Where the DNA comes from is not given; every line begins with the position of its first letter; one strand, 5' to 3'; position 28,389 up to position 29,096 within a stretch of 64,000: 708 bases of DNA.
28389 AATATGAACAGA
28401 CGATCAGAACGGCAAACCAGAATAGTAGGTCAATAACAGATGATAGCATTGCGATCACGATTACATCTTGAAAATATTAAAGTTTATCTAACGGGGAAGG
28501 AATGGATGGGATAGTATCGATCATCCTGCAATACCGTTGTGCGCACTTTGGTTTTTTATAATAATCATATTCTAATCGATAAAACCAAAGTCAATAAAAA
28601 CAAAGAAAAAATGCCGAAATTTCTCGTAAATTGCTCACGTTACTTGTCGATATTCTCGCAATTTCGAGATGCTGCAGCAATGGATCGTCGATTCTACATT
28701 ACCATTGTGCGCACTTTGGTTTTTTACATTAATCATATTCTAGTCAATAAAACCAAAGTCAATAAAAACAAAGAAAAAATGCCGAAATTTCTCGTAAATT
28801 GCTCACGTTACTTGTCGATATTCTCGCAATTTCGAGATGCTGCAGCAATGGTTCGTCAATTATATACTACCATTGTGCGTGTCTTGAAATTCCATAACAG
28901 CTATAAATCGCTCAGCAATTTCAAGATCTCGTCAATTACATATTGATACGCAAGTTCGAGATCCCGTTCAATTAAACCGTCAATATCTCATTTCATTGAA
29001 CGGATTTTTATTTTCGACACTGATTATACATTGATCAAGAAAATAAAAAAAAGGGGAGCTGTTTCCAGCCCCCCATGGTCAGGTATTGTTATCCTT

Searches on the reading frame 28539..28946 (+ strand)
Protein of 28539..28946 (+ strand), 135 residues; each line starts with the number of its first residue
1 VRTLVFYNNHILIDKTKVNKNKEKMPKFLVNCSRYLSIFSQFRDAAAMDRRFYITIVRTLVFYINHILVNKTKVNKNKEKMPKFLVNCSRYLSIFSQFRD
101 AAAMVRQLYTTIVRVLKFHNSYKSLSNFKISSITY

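Call 22: search_protein_families(library=pfam, proteins=[window:28539-28946:+], max_evalue=0.001)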
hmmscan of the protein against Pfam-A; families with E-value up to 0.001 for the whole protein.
window:28539-28946:+ (135 aa): 2 families
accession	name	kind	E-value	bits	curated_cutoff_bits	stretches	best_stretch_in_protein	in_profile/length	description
PF01781.23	Ribosomal_L38e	-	6.9e-05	23.2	27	0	15-39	21-44/68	Ribosomal L38e protein family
PF24478.1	DCX2_DCDC1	-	0.00025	21.6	27.8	0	2-43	16-56/105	DCDC1, second doublecortin-like domain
